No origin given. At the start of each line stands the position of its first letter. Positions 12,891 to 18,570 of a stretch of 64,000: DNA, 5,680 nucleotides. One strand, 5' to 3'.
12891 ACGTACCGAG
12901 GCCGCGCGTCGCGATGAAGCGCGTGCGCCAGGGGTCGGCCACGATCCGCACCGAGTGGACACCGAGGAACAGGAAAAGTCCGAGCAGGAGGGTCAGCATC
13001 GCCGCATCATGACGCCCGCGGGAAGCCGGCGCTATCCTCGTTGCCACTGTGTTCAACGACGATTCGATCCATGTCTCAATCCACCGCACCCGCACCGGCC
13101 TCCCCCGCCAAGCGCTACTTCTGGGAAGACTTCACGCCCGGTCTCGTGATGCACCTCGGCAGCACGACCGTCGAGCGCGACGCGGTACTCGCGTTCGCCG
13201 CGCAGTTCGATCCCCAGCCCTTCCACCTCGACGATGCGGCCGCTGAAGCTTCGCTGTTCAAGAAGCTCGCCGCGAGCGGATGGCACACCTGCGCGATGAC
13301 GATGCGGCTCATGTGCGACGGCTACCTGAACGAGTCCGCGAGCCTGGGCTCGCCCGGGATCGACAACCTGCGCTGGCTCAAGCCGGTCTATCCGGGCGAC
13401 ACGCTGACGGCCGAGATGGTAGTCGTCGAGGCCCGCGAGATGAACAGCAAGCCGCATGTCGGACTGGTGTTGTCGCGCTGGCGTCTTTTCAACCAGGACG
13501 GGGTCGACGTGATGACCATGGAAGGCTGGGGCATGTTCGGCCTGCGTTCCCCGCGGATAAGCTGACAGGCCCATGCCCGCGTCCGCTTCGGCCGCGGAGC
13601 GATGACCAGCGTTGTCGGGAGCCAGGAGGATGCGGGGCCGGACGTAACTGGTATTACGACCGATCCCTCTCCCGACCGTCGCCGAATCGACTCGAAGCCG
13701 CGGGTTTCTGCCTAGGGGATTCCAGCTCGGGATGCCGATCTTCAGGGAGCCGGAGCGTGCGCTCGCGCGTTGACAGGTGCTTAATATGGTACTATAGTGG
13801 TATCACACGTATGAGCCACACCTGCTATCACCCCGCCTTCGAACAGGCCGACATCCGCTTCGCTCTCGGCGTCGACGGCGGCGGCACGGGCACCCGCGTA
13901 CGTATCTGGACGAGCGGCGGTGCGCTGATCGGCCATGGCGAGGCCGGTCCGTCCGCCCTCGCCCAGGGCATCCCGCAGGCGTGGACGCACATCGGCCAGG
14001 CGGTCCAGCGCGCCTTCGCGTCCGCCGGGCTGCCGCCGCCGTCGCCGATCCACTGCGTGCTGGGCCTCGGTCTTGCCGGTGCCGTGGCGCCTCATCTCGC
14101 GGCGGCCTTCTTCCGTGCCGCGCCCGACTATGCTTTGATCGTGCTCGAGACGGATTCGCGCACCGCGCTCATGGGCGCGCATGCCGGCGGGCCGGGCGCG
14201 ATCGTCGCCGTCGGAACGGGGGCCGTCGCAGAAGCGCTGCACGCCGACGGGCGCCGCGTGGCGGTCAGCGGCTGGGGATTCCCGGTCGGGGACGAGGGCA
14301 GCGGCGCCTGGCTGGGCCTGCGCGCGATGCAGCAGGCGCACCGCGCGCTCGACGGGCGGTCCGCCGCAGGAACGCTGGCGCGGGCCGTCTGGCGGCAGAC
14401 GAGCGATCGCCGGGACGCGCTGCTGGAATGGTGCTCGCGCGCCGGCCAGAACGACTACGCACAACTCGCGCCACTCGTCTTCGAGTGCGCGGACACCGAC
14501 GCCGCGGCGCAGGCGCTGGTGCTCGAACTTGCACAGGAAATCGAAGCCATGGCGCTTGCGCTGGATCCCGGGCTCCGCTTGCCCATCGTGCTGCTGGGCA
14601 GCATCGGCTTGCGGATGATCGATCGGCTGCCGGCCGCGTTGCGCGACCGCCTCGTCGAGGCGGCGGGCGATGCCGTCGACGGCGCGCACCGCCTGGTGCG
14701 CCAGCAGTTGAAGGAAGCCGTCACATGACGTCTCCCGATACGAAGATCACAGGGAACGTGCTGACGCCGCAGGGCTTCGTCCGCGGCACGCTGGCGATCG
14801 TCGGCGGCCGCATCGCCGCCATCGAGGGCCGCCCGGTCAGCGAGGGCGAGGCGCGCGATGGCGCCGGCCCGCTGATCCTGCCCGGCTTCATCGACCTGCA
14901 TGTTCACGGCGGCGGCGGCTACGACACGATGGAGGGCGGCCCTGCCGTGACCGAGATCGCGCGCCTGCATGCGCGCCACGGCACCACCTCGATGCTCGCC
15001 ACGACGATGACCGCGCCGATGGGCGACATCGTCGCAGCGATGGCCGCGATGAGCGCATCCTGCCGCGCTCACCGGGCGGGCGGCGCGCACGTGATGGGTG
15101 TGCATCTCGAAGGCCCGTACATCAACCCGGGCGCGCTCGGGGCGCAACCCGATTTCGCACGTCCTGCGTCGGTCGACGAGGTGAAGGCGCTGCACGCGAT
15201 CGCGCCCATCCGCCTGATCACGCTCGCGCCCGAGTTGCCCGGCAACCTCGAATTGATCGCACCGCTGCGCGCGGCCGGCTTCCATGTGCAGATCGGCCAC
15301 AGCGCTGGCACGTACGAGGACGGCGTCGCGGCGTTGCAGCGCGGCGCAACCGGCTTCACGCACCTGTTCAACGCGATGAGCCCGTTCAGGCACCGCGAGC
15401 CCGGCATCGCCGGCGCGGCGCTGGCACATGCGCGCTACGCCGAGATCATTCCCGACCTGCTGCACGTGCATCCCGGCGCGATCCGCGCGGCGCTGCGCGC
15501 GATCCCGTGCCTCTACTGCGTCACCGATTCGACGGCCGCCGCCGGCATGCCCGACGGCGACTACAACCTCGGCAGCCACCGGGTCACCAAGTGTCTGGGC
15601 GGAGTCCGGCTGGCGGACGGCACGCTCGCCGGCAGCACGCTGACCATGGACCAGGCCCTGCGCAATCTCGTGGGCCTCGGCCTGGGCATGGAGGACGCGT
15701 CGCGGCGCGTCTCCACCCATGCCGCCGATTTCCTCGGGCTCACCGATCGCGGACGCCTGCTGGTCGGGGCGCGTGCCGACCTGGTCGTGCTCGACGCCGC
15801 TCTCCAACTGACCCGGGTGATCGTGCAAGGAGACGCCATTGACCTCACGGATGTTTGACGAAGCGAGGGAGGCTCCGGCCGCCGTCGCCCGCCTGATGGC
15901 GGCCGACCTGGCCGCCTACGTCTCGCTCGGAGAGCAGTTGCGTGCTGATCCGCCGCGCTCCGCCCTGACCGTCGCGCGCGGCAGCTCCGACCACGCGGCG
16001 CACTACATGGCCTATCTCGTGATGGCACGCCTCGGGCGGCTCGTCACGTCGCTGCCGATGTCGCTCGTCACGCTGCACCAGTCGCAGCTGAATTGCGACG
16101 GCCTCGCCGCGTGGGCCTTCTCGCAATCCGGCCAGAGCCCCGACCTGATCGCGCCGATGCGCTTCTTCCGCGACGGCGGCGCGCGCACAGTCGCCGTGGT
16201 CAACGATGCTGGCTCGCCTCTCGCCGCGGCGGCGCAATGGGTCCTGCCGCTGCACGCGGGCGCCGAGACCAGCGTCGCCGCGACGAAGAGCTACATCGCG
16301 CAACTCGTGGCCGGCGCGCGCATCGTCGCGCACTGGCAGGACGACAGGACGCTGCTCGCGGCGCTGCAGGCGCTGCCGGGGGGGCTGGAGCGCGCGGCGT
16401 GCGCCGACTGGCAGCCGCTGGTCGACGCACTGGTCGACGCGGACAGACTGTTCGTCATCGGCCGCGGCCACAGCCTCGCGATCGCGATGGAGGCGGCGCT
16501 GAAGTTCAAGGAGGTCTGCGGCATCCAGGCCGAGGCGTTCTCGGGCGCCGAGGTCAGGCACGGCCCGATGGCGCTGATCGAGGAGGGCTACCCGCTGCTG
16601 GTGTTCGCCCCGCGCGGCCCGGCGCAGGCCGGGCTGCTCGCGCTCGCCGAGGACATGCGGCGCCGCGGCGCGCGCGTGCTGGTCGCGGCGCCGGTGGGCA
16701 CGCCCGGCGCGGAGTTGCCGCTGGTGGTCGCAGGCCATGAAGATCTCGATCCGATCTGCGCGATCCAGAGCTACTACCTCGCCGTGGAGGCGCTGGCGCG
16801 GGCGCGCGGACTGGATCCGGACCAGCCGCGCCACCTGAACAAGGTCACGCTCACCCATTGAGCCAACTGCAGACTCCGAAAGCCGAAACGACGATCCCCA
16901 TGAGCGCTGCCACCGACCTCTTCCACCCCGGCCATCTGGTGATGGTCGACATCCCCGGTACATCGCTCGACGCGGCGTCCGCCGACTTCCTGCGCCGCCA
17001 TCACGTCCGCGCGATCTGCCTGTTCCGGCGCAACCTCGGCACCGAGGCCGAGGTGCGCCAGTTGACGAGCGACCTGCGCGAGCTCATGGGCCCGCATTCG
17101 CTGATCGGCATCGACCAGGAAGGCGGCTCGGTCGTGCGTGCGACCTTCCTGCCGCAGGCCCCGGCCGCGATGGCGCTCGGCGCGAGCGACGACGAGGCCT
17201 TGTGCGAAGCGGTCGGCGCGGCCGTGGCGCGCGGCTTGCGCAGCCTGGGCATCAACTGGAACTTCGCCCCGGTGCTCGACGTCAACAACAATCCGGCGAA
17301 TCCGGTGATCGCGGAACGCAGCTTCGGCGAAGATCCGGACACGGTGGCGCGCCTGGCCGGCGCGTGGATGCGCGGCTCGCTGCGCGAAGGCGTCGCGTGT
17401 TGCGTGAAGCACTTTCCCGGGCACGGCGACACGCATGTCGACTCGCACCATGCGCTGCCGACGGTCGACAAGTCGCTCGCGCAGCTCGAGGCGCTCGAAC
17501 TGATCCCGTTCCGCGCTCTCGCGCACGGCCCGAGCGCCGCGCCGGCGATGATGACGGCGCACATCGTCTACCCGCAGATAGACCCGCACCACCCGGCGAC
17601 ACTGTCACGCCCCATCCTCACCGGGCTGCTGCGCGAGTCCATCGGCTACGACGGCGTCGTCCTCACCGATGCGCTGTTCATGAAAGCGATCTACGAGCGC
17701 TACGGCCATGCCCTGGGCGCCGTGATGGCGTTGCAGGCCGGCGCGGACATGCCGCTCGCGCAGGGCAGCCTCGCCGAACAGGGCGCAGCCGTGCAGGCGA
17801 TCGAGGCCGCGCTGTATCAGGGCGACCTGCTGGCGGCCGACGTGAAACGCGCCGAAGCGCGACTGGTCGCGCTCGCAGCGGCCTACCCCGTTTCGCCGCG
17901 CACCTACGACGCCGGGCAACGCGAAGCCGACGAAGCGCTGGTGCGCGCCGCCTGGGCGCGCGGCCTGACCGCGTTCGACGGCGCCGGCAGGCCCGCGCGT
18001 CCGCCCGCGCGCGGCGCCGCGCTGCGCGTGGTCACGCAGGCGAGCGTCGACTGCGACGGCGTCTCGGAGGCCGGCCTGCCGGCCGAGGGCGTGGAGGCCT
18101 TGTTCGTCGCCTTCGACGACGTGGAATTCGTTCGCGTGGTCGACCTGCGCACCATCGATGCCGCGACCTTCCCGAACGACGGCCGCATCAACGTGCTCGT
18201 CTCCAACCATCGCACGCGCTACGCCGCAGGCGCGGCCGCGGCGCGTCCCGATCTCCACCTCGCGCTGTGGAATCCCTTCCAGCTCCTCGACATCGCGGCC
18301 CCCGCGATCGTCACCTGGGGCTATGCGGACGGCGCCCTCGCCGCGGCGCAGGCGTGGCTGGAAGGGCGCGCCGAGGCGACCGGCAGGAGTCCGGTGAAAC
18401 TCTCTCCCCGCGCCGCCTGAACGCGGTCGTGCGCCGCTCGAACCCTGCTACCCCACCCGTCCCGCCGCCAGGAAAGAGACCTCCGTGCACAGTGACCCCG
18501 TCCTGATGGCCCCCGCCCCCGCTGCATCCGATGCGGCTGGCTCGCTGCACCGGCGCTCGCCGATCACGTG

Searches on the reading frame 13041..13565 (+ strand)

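Call 8: search_protein_families(library=pfam, proteins=[window:13041-13565:+])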
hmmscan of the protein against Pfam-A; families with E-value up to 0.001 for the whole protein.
window:13041-13565:+ (174 aa): 2 families
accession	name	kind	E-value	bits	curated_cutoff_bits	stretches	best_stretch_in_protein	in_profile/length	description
PF01575.25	MaoC_dehydratas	-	2.1e-17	63.3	27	1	42-137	16-110/123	MaoC like domain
PF13452.11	FAS1_DH_region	-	8.2e-07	29.7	22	1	34-160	4-132/132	FAS1-like, dehydratase domain region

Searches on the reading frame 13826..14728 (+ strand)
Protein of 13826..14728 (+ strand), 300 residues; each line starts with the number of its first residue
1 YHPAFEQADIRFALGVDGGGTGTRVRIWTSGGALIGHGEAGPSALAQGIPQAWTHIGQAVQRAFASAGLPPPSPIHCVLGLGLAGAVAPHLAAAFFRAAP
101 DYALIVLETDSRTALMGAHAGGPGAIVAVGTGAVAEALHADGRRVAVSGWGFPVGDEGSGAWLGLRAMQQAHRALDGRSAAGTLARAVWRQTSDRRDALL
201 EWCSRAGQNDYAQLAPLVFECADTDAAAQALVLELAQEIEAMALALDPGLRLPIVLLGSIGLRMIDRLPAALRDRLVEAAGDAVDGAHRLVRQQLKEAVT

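Call 45: search_protein_families(library=ncbifam, proteins=[window:13826-14728:+], max_evalue=0.01)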
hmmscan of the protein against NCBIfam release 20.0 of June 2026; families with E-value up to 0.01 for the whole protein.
window:13826-14728:+ (300 aa): 1 family
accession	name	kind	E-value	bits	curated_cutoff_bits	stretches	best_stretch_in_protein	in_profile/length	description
NF046058.1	NagK_SO3507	equivalog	1.1e-48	166.3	370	1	11-295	9-294/295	N-acetylglucosamine kinase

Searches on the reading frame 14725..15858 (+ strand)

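Call 45: search_protein_families(library=ncbifam, proteins=[window:14725-15858:+], max_evalue=0.01)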
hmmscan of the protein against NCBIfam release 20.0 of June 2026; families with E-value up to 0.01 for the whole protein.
window:14725-15858:+ (377 aa): 48 families (the best 25 are shown)
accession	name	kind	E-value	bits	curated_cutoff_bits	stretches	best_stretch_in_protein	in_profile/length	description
TIGR00221.1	nagA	equivalog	5.4e-76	256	225.65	1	25-369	26-379/380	N-acetylglucosamine-6-phosphate deacetylase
NF008371.0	PRK11170.1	equivalog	2e-49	168.5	483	1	42-371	42-378/382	N-acetylglucosamine-6-phosphate deacetylase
TIGR02318.1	phosphono_phnM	equivalog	1.2e-14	54.1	390.55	2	12-59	7-54/376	phosphonate metabolism protein PhnM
NF011984.0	PRK15446.1-5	equivalog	2.3e-13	49.7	260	2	320-359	323-362/379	alpha-D-ribose 1-methylphosphonate 5-triphosphate diphosphatase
NF006689.0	PRK09237.1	equivalog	3.8e-12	45.5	371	2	302-358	281-337/383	amidohydrolase/deacetylase family metallohydrolase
NF011987.0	PRK15446.2-3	subfamily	5.4e-12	45.2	253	2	320-367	326-378/395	alpha-D-ribose 1-methylphosphonate 5-triphosphate diphosphatase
TIGR03178.1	allantoinase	equivalog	1.2e-11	44.1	357.85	2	295-359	322-386/441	allantoinase AllB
NF004839.0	PRK06189.1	equivalog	2e-10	39.9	631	2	10-61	10-62/451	allantoinase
NF011990.0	PRK15446.2-6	subfamily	1.3e-09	37.2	233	1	320-372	326-382/390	alpha-D-ribose 1-methylphosphonate 5-triphosphate diphosphatase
NF011988.0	PRK15446.2-4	equivalog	1.7e-09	37.3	369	2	14-59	11-55/389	alpha-D-ribose 1-methylphosphonate 5-triphosphate diphosphatase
TIGR00857.1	pyrC_multi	subfamily_domain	1.8e-09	37.1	279.05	1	19-63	4-49/412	dihydroorotase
TIGR01975.1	isoAsp_dipep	equivalog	8.1e-09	35.1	331.25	1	304-371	307-375/389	beta-aspartyl-peptidase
NF011989.0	PRK15446.2-5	equivalog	1.4e-08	33.9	565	1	313-365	315-370/385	alpha-D-ribose 1-methylphosphonate 5-triphosphate diphosphatase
NF011985.0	PRK15446.2-1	equivalog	2.2e-08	33.4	656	1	320-367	319-366/397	alpha-D-ribose 1-methylphosphonate 5-triphosphate diphosphatase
NF058539.1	ergo_uti2_ErtD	equivalog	2.9e-08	33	650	1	8-91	6-86/449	hydantoin-5-propionate amidohydrolase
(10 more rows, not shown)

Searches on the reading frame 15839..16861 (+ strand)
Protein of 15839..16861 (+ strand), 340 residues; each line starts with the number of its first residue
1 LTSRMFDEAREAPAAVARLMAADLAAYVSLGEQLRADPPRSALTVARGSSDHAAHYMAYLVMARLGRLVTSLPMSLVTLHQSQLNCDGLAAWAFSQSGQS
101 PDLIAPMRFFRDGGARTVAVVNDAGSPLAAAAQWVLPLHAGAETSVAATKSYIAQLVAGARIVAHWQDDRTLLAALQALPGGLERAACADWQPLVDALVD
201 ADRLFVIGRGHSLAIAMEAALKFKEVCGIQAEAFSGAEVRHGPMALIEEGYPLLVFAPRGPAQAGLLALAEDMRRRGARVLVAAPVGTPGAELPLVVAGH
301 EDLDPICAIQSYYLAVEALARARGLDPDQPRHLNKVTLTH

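Call 8: search_protein_families(library=pfam, proteins=[window:15839-16861:+])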
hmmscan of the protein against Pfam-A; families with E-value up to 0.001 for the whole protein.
window:15839-16861:+ (340 aa): 1 family
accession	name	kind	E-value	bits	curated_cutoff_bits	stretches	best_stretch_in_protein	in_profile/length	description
PF01380.27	SIS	-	5.4e-29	101.1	25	2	198-282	2-85/131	SIS domain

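Call 45: search_protein_families(library=ncbifam, proteins=[window:15839-16861:+], max_evalue=0.01)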
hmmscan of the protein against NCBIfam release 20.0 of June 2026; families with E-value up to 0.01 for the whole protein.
window:15839-16861:+ (340 aa): 9 families
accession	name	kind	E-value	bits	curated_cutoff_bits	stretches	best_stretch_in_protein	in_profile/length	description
NF046059.1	NagB_SO3506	equivalog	1e-79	268.3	430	1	4-339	3-329/330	glucosamine-6-phosphate deaminase NagB-II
NF001484.0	PRK00331.1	subfamily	7.1e-49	166.7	381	1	5-335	254-596/601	isomerizing glutamine--fructose-6-phosphate transaminase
TIGR01135.1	glmS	equivalog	1.9e-47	162.1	418.05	1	7-335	255-602/607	glutamine--fructose-6-phosphate transaminase (isomerizing)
NF041128.1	glucosaP_deam_GlmD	equivalog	7.3e-15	55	580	1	38-336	30-320/323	glucosamine-6-phosphate deaminase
NF008458.0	PRK11337.1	equivalog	6.9e-08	31.8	378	1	78-140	179-241/293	MurR/RpiR family transcriptional regulator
NF040776.2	AlsR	equivalog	4.5e-06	25.8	400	1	76-137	166-226/279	transcriptional repressor AlsR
TIGR02815.1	agaS_fam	subfamily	1.3e-05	24.3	529.2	1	48-250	51-265/372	putative sugar isomerase, AgaS family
TIGR03127.2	RuMP_HxlB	equivalog_domain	0.00029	20.8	160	0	185-224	14-53/178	6-phospho-3-hexuloisomerase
NF008481.0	PRK11382.1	equivalog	0.0048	16.1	430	0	90-256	95-264/340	fructoselysine 6-phosphate deglycase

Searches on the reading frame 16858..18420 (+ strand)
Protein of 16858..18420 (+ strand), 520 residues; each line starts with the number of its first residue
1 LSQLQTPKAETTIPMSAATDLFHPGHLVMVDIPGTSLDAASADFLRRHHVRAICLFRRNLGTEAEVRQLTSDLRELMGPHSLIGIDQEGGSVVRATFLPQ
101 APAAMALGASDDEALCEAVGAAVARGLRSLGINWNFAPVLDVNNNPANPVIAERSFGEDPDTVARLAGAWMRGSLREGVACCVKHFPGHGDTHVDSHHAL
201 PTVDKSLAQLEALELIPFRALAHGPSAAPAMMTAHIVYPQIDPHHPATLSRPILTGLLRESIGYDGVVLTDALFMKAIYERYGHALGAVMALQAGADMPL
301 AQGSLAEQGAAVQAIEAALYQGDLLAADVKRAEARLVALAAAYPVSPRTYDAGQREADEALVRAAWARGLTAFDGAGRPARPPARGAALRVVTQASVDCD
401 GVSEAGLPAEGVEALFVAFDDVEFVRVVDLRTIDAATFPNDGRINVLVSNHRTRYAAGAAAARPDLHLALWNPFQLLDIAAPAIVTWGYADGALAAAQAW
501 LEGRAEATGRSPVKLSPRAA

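Call 8: search_protein_families(library=pfam, proteins=[window:16858-18420:+])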
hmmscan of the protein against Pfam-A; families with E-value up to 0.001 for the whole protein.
window:16858-18420:+ (520 aa): 1 family
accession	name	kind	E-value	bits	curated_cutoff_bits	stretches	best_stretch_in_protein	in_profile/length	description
PF00933.27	Glyco_hydro_3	-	5.1e-73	246.7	27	1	27-337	9-314/316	Glycosyl hydrolase family 3 N terminal domain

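Call 45: search_protein_families(library=ncbifam, proteins=[window:16858-18420:+], max_evalue=0.01)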
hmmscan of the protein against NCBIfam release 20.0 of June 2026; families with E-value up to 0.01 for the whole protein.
window:16858-18420:+ (520 aa): 8 families
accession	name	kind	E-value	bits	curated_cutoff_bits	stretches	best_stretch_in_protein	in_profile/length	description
NF003740.0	PRK05337.1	equivalog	2.3e-63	214.4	207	1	27-303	4-282/340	beta-N-acetylhexosaminidase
NF052329.1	XyloArabinsidase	equivalog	6.7e-23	80.7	1050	1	102-332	112-337/750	beta-xylosidase/alpha-l-arabinosidase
NF052331.1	Bet13-16Glucosase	equivalog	2.3e-17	62.4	1330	1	102-332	97-326/750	exo-beta-d-1,3/1,6-glucosidase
NF052330.1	BetGlucosiCelf0468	equivalog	4.8e-17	61.5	1300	1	101-368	57-316/817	beta-d-glucosidase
NF041579.1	betaxyl_Flavo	equivalog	2.5e-11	42.5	1350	1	95-321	82-311/716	beta-xylosidase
NF011678.0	PRK15098.1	equivalog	2.8e-08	32.6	666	1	102-302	121-321/765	beta-glucosidase BglX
NF041610.1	alph_arabinopyran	equivalog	4.3e-05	21.9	1300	1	78-281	36-229/738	exo-alpha-(1->6)-L-arabinopyranosidase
NF041776.1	xylosidase_Xyl3A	equivalog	0.00014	20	1250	1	178-337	163-315/846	xylan 1,4-beta-xylosidase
